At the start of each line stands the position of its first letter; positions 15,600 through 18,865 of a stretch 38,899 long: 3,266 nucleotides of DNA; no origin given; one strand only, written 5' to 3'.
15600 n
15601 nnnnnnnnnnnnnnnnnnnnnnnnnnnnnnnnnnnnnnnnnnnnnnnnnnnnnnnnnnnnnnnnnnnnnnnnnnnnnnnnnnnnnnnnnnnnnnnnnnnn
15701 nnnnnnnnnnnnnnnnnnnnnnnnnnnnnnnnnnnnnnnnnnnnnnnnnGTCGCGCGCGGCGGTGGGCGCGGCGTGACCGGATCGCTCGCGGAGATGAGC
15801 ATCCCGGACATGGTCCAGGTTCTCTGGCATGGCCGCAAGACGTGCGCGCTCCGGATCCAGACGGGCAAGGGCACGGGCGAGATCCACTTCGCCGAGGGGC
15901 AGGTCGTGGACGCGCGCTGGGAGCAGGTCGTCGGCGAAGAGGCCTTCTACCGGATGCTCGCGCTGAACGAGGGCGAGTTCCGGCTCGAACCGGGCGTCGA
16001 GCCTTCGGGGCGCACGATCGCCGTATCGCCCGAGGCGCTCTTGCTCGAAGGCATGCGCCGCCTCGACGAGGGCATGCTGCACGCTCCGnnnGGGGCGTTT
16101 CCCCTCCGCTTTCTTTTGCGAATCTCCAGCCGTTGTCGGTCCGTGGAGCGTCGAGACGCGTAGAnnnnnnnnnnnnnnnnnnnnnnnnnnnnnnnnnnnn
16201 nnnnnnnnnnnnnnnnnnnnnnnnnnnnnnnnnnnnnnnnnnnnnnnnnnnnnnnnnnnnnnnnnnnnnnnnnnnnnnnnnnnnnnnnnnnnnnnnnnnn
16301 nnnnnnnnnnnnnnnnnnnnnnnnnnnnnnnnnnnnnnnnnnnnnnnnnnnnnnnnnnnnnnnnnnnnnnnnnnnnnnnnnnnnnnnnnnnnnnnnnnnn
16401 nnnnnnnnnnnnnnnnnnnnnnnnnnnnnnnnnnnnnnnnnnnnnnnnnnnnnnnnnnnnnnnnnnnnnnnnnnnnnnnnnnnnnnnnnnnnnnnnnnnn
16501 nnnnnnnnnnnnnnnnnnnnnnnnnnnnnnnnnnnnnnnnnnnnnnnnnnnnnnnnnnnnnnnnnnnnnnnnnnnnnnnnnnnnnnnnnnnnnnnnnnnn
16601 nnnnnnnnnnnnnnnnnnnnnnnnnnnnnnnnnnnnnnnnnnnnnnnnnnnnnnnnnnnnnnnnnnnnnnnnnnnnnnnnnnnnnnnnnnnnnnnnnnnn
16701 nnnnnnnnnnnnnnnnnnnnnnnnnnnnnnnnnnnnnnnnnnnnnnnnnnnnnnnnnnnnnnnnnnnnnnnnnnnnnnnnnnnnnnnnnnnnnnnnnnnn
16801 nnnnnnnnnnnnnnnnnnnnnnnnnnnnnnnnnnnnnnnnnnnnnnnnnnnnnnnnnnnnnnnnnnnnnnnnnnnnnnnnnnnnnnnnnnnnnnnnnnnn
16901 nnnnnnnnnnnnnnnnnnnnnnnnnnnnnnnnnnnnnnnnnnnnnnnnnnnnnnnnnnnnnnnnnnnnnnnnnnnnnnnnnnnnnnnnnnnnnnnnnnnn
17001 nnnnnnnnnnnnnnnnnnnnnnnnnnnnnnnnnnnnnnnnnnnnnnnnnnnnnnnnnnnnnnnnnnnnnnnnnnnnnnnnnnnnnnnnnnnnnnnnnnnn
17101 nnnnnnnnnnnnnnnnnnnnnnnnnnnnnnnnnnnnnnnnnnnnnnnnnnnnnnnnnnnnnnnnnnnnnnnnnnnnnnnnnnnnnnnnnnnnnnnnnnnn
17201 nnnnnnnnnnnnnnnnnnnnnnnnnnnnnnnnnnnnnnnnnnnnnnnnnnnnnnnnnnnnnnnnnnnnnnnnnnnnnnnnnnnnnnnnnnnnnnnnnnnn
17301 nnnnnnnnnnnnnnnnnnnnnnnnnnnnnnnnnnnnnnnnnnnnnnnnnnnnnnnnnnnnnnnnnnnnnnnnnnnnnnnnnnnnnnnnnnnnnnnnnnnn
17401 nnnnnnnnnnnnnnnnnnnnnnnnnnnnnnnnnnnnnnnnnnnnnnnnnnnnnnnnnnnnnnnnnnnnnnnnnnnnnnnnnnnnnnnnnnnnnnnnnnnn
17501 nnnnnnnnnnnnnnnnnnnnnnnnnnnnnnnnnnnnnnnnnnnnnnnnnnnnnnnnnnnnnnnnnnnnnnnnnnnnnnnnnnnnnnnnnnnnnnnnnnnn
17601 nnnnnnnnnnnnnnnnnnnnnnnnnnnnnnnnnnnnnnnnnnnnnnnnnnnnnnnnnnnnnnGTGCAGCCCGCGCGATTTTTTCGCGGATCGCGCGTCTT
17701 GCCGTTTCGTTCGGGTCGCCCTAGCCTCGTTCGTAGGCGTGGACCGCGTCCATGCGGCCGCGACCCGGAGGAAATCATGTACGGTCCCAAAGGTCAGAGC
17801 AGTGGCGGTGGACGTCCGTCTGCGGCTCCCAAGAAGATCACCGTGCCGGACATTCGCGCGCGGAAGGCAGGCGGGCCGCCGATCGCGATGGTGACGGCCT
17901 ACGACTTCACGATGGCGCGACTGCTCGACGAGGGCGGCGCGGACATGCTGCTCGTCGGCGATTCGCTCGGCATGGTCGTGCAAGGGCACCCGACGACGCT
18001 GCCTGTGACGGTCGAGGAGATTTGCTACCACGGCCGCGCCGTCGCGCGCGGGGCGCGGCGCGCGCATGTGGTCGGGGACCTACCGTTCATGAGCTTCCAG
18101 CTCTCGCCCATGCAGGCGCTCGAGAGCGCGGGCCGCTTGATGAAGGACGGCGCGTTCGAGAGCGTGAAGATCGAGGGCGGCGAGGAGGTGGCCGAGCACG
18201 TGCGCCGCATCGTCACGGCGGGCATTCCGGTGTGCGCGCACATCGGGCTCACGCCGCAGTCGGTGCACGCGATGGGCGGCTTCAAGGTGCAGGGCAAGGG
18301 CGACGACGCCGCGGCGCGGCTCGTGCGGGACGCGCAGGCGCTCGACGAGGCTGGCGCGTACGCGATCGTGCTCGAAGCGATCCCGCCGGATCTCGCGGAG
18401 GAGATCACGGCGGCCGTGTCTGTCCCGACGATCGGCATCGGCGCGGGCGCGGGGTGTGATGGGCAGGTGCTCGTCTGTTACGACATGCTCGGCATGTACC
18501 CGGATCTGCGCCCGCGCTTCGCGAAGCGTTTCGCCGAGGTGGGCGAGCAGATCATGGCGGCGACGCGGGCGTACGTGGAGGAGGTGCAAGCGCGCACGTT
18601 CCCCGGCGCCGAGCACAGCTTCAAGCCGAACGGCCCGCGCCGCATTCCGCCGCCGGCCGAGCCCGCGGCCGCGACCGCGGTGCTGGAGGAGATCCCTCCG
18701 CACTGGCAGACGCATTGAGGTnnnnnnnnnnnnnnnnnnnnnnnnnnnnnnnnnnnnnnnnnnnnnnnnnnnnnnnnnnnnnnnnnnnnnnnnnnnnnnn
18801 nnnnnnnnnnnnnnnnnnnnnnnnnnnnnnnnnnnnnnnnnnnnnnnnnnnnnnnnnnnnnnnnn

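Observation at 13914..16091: MshEN (c-di-GMP binding) fused to a likely catalytically dead HD-GYP, a receiver and DUF4388, directly after rpoC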

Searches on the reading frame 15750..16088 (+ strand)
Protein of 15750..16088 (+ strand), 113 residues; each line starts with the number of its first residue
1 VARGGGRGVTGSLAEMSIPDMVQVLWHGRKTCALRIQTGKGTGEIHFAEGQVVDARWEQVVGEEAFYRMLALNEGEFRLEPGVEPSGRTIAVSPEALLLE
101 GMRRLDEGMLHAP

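Call 36: search_solved_structures(query=window:15750-16088:+, max_evalue=10, show_alignments=2)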
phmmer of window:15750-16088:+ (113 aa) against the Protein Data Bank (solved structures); distinct sequences matched with E-value up to 10: 18.
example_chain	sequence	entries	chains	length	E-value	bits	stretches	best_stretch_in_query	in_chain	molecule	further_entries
5lum_A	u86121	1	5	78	0.07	16.3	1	53-98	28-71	Heat shock protein beta-6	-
4jus_A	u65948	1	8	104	0.12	15.5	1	53-98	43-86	Heat shock protein beta-6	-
2wj5_A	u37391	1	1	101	0.13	15.4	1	54-98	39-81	HEAT SHOCK PROTEIN BETA-6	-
5ltw_C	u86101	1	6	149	0.16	15.1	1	53-98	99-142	Heat shock protein beta-6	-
4o25_A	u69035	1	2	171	0.33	14.2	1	37-87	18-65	GTP-binding protein Rheb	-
5yxh_A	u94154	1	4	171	0.34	14.1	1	37-87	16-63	GTP-binding protein Rheb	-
7btc_A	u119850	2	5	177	0.34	14.1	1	37-87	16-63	GTP-binding protein Rheb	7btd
6bsx_A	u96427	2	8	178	0.37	14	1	37-87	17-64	GTP-binding protein Rheb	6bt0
1xtq_A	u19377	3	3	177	0.38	14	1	37-87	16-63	GTP-binding protein Rheb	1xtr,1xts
3sea_A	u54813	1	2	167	0.39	13.9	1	37-87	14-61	GTP-binding protein Rheb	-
3t5g_A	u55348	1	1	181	0.4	13.9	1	37-87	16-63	GTP-binding protein Rheb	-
2l0x_A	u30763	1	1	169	0.41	13.8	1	37-87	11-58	GTP-binding protein Rheb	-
7bta_A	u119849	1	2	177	0.42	13.8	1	37-81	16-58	GTP-binding protein Rheb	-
9ed4_L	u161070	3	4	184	0.42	13.8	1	37-87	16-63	GTP-binding protein Rheb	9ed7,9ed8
4jut_A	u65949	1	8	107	0.43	13.8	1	75-98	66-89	Heat shock protein beta-6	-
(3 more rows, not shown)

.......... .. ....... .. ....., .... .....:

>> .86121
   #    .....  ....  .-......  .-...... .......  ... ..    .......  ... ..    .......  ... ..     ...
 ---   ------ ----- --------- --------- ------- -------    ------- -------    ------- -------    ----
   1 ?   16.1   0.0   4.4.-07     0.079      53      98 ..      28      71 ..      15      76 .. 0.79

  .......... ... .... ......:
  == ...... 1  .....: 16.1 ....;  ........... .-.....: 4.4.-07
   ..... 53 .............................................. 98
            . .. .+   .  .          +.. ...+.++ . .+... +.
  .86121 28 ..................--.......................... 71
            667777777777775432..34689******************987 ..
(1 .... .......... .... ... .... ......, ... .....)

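Call 72: predict_structure(alignment_id=A2)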
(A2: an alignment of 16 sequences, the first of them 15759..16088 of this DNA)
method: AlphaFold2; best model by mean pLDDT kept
length: 110 residues; sequences in the alignment: 16
mean_pLDDT: 91.7   pTM: 0.85
mean pLDDT of the five models: 91.7, 90.6, 89.4, 82.4, 80.4
residues with pLDDT >= 90: 90; 70-90: 15; 50-70: 3; < 50: 2
segments of 3 or more residues with pLDDT < 50: none
pLDDT, mean of each block of 10 residues (from residue 1): 75 95 95 94 96 95 95 92 89 97 85
secondary structure, 60 per line:
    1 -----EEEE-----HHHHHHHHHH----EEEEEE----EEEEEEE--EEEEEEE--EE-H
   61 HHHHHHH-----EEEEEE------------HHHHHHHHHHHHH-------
elements in order: E6-9 H15-24 E29-34 E39-45 E48-54 H60-67 E73-78 H91-103

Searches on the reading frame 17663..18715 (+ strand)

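Call 64: search_protein_families(library=pfam, proteins=[window:17663-18715:+], max_evalue=0.001)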
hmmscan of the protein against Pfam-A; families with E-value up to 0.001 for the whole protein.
window:17663-18715:+ (351 aa): 2 families
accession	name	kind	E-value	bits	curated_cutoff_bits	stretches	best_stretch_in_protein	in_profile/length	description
PF02548.21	Pantoate_transf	-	2.1e-112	375.2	28.7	1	58-315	1-258/259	Ketopantoate hydroxymethyltransferase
PF01177.27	Asp_Glu_race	-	0.00045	20.5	31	0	176-261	12-98/211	Asp/Glu/Hydantoin racemase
